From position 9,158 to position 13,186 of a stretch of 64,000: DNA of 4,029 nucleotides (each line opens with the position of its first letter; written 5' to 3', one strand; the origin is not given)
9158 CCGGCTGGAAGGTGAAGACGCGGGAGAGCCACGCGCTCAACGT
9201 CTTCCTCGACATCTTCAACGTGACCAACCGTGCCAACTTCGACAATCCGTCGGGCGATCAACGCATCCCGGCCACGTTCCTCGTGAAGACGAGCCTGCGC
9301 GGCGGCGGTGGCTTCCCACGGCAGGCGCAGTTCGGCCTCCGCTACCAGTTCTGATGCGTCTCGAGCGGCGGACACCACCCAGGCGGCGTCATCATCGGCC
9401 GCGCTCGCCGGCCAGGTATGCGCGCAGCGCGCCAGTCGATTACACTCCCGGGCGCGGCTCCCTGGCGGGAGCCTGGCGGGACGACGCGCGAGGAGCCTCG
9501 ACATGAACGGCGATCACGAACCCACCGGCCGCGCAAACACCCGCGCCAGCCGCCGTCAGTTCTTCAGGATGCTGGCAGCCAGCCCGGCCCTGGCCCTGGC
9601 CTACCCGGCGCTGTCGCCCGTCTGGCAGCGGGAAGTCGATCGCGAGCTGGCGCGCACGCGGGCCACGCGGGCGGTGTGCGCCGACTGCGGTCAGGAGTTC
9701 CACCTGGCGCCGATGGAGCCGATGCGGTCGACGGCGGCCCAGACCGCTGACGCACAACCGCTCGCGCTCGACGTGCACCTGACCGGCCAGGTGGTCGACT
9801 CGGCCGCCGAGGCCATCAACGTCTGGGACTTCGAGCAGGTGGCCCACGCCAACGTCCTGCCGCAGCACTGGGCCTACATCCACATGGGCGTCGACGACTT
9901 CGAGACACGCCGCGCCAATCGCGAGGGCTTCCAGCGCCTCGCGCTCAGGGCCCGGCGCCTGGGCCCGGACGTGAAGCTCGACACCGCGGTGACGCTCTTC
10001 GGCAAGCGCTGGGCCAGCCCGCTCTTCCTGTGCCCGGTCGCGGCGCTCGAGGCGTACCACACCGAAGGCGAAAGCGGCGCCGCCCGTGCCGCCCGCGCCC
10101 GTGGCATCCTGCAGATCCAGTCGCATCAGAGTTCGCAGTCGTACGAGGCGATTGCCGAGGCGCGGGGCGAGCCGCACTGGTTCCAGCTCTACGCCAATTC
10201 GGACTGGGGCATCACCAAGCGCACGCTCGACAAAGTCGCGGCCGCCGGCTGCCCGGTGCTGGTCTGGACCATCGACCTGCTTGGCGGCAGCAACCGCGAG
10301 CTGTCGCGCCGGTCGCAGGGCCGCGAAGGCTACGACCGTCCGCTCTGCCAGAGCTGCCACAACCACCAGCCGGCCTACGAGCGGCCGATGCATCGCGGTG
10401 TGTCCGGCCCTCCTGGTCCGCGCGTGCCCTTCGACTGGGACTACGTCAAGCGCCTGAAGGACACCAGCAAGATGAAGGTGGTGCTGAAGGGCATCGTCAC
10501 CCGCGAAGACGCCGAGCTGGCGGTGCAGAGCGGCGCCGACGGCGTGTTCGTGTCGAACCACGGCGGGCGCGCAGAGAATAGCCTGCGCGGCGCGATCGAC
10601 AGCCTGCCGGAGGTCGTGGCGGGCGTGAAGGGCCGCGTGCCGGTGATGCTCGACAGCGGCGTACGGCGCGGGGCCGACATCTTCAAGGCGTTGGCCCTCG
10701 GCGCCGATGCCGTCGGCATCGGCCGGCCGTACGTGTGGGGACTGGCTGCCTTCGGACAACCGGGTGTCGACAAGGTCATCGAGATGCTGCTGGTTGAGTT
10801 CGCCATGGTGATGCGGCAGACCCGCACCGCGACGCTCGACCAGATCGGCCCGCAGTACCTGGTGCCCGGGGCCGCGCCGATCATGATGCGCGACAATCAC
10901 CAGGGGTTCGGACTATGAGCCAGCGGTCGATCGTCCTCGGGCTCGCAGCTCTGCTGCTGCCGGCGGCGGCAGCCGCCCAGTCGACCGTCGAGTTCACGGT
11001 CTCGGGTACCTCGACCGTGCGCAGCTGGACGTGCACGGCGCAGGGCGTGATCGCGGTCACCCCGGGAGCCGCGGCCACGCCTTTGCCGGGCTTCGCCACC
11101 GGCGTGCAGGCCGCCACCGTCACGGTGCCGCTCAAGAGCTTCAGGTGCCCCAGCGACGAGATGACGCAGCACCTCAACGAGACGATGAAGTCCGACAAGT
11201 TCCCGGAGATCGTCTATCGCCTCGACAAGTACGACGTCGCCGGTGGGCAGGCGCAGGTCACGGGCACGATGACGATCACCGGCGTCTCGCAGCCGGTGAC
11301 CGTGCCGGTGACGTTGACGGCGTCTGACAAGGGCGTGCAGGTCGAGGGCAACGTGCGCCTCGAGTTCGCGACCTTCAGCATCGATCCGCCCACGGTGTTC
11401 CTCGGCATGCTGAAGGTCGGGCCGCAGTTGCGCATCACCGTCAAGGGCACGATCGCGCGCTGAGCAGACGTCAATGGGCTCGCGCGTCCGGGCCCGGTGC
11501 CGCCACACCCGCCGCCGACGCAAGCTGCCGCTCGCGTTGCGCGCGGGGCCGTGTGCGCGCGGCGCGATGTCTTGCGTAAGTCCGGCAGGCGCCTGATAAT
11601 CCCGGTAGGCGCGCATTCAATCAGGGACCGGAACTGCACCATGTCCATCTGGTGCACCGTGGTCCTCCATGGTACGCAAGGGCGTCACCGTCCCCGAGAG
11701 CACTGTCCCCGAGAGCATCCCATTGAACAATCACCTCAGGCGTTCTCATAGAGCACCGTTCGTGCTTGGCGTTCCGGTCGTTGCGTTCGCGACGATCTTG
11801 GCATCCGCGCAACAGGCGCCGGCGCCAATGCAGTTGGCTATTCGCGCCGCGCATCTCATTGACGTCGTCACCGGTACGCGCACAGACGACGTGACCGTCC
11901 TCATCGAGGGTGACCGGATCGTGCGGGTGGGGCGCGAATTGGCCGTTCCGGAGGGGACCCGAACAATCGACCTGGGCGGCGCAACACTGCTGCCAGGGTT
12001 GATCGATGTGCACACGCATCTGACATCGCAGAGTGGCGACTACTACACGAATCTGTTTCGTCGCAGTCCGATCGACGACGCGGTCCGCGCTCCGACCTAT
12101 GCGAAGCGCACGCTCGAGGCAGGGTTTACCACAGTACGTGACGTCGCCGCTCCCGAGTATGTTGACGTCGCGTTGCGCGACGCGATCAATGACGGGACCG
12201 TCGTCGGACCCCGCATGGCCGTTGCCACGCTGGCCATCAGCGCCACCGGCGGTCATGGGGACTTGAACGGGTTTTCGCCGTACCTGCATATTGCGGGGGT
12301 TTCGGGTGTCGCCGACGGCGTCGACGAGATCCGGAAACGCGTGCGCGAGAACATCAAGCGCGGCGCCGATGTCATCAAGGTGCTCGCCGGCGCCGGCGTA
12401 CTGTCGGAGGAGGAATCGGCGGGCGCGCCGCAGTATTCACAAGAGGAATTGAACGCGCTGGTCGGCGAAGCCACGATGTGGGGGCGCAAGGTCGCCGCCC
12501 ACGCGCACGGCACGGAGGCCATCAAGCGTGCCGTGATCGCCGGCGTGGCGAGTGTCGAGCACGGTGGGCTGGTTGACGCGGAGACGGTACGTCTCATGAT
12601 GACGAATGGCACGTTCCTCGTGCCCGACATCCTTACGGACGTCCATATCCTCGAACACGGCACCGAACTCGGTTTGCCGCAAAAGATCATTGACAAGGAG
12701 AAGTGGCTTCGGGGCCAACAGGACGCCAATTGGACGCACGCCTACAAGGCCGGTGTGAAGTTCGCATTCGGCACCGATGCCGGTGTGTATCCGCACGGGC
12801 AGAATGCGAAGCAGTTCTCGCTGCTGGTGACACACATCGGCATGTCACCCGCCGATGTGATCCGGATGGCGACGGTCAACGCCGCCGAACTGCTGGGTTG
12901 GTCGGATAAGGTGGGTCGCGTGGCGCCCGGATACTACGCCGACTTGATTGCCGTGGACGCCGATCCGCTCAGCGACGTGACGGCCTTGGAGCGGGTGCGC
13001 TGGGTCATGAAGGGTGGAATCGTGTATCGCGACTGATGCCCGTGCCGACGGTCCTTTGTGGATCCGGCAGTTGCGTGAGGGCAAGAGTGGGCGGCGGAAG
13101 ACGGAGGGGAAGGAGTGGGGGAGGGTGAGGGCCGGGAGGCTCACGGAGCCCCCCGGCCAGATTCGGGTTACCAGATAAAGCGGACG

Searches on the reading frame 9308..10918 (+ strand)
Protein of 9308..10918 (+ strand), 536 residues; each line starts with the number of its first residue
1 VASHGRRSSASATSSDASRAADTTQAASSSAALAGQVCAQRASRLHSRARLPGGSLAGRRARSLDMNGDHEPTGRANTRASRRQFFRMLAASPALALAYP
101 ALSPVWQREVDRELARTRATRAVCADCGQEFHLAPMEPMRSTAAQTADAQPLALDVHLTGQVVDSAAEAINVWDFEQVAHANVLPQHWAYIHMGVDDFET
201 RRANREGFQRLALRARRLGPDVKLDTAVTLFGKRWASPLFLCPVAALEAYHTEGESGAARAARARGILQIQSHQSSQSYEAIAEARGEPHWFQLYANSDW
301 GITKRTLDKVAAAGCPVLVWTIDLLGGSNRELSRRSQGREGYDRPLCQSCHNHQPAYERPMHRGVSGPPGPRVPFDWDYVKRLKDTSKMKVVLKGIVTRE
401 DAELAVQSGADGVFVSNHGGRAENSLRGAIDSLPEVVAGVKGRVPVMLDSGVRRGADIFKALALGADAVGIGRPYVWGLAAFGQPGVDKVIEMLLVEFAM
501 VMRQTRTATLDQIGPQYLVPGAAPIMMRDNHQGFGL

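Call 63: search_protein_families(library=pfam, proteins=[window:9308-10918:+], max_evalue=0.0001)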
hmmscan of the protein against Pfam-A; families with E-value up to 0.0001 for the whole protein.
window:9308-10918:+ (536 aa): 3 families
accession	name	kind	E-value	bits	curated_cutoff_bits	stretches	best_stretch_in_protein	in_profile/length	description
PF01070.24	FMN_dh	-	2e-99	333.4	24.9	1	181-518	3-348/350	FMN-dependent dehydrogenase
PF00478.31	IMPDH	-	4.3e-05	23.1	25.6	0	378-473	134-237/345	IMP dehydrogenase / GMP reductase domain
PF01645.23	Glu_synthase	-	8.6e-05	22.3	20.4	0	438-474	270-306/369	Conserved region in glutamate synthase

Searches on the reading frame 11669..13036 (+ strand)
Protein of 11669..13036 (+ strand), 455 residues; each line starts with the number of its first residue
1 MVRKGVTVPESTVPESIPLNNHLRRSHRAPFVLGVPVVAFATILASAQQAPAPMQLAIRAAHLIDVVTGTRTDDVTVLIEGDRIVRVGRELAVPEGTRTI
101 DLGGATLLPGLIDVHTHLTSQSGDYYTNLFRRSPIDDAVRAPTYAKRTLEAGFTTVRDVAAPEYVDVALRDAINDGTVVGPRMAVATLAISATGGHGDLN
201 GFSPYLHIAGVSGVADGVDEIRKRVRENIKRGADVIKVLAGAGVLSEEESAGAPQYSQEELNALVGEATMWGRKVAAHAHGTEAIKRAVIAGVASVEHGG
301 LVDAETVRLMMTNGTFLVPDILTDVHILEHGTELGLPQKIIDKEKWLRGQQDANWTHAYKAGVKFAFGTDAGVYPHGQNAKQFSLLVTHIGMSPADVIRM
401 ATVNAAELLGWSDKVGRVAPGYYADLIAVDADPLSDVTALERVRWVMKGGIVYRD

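Call 63: search_protein_families(library=pfam, proteins=[window:11669-13036:+], max_evalue=0.0001)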
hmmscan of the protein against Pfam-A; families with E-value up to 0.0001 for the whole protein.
window:11669-13036:+ (455 aa): 2 families
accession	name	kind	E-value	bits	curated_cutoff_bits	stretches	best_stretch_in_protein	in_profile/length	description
PF01979.26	Amidohydro_1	-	2.4e-56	191.9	25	1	106-450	1-342/345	Amidohydrolase family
PF07969.17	Amidohydro_3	-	8.5e-18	65.5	29.7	2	250-450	253-468/472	Amidohydrolase family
